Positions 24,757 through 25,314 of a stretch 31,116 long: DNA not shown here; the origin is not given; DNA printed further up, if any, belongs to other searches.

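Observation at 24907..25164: Orphan HigA-like HTH gene with no partner toxin, positioned at the head of the cargo block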

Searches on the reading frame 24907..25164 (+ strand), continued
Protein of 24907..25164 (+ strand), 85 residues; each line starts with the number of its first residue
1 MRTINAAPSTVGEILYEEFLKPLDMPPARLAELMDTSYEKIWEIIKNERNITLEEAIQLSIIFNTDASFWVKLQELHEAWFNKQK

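Call 52: search_solved_structures(query=window:24907-25161:+, max_evalue=0.01, show_alignments=3)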
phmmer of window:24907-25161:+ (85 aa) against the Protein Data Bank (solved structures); distinct sequences matched with E-value up to 0.01: 7.
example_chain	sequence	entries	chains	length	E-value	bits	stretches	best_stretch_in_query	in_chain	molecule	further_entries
2eby_A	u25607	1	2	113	2.5e-12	50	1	4-80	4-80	Putative HTH-type transcriptional regulator ybaQ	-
7csv_A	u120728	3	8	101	8e-11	45.2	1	4-76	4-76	HTH cro/C1-type domain-containing protein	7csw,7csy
6jpi_A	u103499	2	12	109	1e-10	44.9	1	4-76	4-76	HTH cro/C1-type domain-containing protein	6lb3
3cec_A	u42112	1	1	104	3.2e-07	33.8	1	8-83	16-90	Putative antidote protein of plasmid maintenance system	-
6f8s_A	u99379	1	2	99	2.8e-06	30.8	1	8-77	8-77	XRE family transcriptional regulator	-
6f8h_A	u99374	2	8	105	3.5e-06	30.5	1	8-77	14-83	XRE family transcriptional regulator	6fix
3trb_A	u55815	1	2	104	4.9e-05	26.8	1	7-78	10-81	Virulence-associated protein I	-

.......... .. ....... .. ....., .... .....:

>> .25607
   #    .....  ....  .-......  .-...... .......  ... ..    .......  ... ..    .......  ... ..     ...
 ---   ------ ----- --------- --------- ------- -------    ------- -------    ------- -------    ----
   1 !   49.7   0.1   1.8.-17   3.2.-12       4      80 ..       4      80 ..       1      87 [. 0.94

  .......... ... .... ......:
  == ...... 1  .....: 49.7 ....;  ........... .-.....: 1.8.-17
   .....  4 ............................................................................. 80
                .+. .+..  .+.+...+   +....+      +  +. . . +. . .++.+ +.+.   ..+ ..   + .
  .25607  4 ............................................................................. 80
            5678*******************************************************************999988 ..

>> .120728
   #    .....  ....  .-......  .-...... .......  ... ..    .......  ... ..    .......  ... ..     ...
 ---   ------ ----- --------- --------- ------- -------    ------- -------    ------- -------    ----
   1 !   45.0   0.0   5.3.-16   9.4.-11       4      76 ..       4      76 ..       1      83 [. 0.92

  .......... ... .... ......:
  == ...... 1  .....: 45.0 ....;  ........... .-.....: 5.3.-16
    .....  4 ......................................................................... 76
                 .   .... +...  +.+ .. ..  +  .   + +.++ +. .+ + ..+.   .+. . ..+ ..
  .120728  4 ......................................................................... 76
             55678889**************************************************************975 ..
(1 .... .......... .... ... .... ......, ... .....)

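Call 66: find_encoding_contigs(protein=P0021, flank=5000, max_places=5)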
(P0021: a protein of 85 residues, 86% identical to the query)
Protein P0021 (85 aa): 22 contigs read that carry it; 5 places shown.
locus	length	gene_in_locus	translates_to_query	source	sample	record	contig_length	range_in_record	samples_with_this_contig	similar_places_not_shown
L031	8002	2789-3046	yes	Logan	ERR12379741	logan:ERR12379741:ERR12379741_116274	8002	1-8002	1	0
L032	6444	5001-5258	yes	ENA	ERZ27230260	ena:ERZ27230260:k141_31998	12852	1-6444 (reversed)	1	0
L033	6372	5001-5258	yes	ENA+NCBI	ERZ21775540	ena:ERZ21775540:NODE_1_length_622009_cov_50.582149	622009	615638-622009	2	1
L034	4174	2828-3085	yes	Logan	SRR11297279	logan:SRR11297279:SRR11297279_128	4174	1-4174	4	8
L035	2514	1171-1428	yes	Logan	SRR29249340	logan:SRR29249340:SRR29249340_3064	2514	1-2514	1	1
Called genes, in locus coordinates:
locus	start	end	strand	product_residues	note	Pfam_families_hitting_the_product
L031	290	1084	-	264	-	-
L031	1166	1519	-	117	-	PF21983:NikA-like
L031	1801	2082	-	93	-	-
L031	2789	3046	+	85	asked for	-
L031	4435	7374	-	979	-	PF20720:nSTAND3 (faint), PF25199:nSTAND_NTPase5 (faint), PF05729:NACHT (weak), PF24883:NPHP3_N (weak)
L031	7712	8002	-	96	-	?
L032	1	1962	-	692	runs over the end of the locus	PF01590:GAF, PF13185:GAF_2, PF13492:GAF_3, PF00158:Sigma54_activat, PF14532:Sigma54_activ_2, PF07728:AAA_5, PF25601:AAA_lid_14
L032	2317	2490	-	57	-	-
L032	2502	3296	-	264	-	-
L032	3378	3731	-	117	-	PF21983:NikA-like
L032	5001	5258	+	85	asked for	-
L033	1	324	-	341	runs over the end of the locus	PF02796:HTH_7, PF13384:HTH_23 (weak), PF13412:HTH_24 (weak), PF13551:HTH_29 (faint), PF13936:HTH_38, PF15978:TnsD (weak), PF00665:rve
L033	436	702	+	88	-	PF01527:HTH_Tnp_1, PF13384:HTH_23 (weak), PF13518:HTH_28 (weak)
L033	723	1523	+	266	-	PF00665:rve, PF13683:rve_3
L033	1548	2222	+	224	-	PF00665:rve, PF13683:rve_3, PF13333:rve_2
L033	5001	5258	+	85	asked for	-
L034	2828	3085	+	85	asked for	-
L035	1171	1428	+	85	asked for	-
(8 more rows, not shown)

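Call 67: find_encoding_contigs(protein=P0026, flank=5000, max_places=3)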
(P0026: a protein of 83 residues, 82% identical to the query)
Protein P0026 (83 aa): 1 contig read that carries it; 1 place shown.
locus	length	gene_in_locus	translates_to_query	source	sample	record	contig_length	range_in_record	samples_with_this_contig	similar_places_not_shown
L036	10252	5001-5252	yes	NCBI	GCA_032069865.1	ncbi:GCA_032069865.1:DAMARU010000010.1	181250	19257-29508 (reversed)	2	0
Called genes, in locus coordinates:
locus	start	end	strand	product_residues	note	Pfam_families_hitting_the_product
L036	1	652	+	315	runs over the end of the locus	-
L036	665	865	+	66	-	-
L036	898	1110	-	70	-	-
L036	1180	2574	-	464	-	-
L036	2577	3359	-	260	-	-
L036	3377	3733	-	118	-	PF21983:NikA-like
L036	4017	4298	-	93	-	-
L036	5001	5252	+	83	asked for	-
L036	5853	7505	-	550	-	-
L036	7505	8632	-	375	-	PF14130:Cap4_nuclease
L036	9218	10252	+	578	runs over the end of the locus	PF18733:HEPN_LA2681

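Call 68: find_encoding_contigs(protein=P0012, flank=5000, max_places=3)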
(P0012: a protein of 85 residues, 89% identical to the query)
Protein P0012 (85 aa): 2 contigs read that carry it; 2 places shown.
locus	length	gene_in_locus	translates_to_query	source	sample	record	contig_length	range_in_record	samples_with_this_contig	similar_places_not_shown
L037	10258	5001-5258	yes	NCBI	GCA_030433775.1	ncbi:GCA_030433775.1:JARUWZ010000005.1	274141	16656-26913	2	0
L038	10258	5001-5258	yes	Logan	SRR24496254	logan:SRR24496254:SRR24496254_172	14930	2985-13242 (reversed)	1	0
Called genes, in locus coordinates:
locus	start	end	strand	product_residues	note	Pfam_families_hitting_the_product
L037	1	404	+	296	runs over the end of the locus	-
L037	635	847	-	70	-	-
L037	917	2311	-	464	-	PF04610:TrbL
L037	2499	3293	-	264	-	-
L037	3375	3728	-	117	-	PF21983:NikA-like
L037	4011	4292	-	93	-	-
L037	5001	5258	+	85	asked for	-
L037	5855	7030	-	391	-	PF14175:YaaC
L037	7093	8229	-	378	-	-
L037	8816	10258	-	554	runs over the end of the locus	PF00580:UvrD-helicase, PF13245:AAA_19, PF00580:UvrD-helicase, PF13361:UvrD_C, PF13538:UvrD_C_2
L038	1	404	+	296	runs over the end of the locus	-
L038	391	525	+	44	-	-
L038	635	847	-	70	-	-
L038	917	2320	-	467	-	PF04610:TrbL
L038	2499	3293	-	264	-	-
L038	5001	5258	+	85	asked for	-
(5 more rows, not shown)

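Call 78: search_protein_families(library=phrogs, max_evalue=0.001, proteins=[window:24907-25164:+])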
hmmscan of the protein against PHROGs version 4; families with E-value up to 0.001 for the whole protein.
window:24907-25164:+ (85 aa): 1 family
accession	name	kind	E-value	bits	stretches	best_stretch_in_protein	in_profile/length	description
phrog_1381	-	moron, auxiliary metabolic gene and host takeover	1.1e-19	71.8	1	2-84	4-86/264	plasmid antitoxin with HTH domain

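Call 85: predict_structure(alignment_id=A2)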
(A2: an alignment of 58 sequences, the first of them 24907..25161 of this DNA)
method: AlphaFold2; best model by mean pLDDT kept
length: 85 residues; sequences in the alignment: 58
mean_pLDDT: 84.7   pTM: 0.65
mean pLDDT of the five models: 84.7, 83.9, 80.7, 78.1, 75.4
residues with pLDDT >= 90: 21; 70-90: 56; 50-70: 5; < 50: 3
segments of 3 or more residues with pLDDT < 50: 1-3
pLDDT, mean of each block of 10 residues (from residue 1): 60 89 89 89 87 90 90 87 76
secondary structure, 60 per line:
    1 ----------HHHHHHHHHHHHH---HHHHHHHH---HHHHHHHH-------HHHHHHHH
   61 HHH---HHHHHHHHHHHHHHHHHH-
elements in order: H11-23 H27-34 H38-45 H53-63 H67-84

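Call 92: fold_search(model_id=the predicted structure, library=pdb)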
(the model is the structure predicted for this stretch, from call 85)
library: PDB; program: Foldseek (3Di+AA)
matches with E <= 10: 416; with E <= 0.001: 22
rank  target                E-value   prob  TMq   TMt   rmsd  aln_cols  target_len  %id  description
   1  7csy_B                1.0e-05  1.00  0.85  0.75   2.9        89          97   36  Pseudomonas aeruginosa antitoxin HigA with higBA promoter (released 2021-01-13)
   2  7csy_A                1.3e-05  1.00  0.84  0.78   0.9        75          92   36  Pseudomonas aeruginosa antitoxin HigA with higBA promoter (released 2021-01-13)
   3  7csv_A                1.3e-05  1.00  0.81  0.71   2.3        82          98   36  Pseudomonas aeruginosa antitoxin HigA (released 2021-01-13)
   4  2eby_B                1.4e-05  1.00  0.83  0.73   0.7        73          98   38  Crystal structure of a hypothetical protein from E. Coli (released 2007-08-14)
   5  2eby_A                2.5e-05  1.00  0.89  0.75   0.7        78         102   36  Crystal structure of a hypothetical protein from E. Coli (released 2007-08-14)
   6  7csv_B                2.5e-05  1.00  0.81  0.71   0.9        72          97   38  Pseudomonas aeruginosa antitoxin HigA (released 2021-01-13)
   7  7csw_A                3.5e-05  1.00  0.85  0.78   0.9        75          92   36  Pseudomonas aeruginosa antitoxin HigA with pa2440 promoter (released 2021-01-13)
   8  7csy_D                3.7e-05  1.00  0.87  0.78   1.1        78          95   35  Pseudomonas aeruginosa antitoxin HigA with higBA promoter (released 2021-01-13)
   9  6jpi_C                3.7e-05  1.00  0.84  0.79   0.9        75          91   36  Crystal structure of PA4674 in complex with its operator DNA (28bp) from Pseudomonas aeruginosa (released 2020-04-01)
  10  6lb3_E                5.6e-05  1.00  0.83  0.79   2.2        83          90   35  Crystal structure of PA4674 in complex with its operator DNA (18bp) from Pseudomonas aeruginosa (released 2020-11-18)
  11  6lb3_B                1.5e-04  1.00  0.81  0.74   1.0        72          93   38  Crystal structure of PA4674 in complex with its operator DNA (18bp) from Pseudomonas aeruginosa (released 2020-11-18)
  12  6f8s_A                1.7e-04  1.00  0.89  0.81   1.1        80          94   29  Toxin-Antitoxin complex GraTA (released 2018-07-11)
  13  6lb3_H                1.8e-04  1.00  0.81  0.73   2.4        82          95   36  Crystal structure of PA4674 in complex with its operator DNA (18bp) from Pseudomonas aeruginosa (released 2020-11-18)
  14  6jpi_B                2.3e-04  1.00  0.81  0.75   1.4        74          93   36  Crystal structure of PA4674 in complex with its operator DNA (28bp) from Pseudomonas aeruginosa (released 2020-04-01)
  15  6f8s_C                2.5e-04  1.00  0.89  0.80   1.5        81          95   28  Toxin-Antitoxin complex GraTA (released 2018-07-11)
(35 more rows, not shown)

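Call 106: search_protein_families(library=ncbifam, max_evalue=0.01, proteins=[L025:2527-2832:+, L025:2219-2515:+])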
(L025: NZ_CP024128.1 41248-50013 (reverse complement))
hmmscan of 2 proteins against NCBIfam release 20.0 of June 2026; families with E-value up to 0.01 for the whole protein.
L025:2527-2832:+ (102 aa): 3 families
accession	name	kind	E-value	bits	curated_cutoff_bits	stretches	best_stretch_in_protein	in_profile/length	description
TIGR02607.1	antidote_HigA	equivalog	3.5e-23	81.2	47.7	1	6-83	2-79/81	HigA family addiction module antitoxin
TIGR03070.1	couple_hipB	subfamily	0.0038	17.1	71.65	1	22-45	13-36/58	type II toxin-antitoxin system Y4mF family antitoxin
NF041265.1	NadS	equivalog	0.0075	16.6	60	1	22-74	41-92/94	NadS family protein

L025:2219-2515:+ (99 aa): 1 family
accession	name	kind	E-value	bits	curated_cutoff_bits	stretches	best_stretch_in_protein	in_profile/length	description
TIGR02116.1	toxin_Txe_YoeB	equivalog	0.0059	16.8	51.8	1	56-86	39-69/80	Txe/YoeB family addiction module toxin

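Call 110: find_encoding_contigs(protein=P0005, flank=4000, max_places=6)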
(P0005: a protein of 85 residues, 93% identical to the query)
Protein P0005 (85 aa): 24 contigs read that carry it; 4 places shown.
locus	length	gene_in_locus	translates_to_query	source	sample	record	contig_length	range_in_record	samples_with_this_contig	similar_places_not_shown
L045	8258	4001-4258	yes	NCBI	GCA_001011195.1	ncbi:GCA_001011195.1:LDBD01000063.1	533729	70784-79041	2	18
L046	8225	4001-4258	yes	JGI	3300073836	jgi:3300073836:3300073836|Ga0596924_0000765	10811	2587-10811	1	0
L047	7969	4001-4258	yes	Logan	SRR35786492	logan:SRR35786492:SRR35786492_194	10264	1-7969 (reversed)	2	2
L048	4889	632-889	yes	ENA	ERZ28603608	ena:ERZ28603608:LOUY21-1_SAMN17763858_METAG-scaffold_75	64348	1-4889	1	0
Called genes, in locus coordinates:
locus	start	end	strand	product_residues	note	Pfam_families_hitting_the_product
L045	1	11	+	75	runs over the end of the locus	-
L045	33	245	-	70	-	-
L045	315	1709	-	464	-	PF04610:TrbL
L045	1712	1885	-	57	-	-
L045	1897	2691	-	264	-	-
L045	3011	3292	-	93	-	-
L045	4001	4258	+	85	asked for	-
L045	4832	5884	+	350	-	PF00145:DNA_methylase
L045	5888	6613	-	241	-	PF18737:HEPN_MAE_28990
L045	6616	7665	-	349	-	PF03235:GmrSD_N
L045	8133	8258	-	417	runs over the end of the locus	PF00171:Aldedh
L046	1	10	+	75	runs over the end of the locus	-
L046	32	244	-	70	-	-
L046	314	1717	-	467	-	PF04610:TrbL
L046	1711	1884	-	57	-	-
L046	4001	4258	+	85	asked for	-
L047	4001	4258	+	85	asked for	-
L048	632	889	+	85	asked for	-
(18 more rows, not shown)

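Call 111: find_encoding_contigs(protein=P0017, flank=4000, max_places=5)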
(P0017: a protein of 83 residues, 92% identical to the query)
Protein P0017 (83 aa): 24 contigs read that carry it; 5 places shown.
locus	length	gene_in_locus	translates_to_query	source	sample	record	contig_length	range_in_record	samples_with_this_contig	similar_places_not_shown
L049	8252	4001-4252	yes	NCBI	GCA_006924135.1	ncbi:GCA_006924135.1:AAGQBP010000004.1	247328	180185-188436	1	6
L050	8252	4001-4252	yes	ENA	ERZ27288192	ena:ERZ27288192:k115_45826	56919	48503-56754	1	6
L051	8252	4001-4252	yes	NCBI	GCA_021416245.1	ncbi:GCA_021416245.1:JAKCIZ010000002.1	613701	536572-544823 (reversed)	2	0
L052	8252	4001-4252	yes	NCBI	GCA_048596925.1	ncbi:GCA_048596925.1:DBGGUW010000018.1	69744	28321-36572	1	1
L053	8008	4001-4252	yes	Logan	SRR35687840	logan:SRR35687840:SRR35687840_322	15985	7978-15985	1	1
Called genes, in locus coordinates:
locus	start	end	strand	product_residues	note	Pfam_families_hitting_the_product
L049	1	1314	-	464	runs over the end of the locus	PF04610:TrbL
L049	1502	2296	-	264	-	-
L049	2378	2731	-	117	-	PF21983:NikA-like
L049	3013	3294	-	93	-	-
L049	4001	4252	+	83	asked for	-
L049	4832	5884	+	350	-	PF00145:DNA_methylase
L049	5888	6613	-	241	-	PF18737:HEPN_MAE_28990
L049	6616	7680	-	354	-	PF03235:GmrSD_N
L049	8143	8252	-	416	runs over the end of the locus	PF00171:Aldedh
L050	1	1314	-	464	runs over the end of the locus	PF04610:TrbL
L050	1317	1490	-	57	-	-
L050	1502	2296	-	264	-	-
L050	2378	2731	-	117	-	PF21983:NikA-like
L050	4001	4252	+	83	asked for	-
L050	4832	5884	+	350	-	PF00145:DNA_methylase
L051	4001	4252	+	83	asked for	-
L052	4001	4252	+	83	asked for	-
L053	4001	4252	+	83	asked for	-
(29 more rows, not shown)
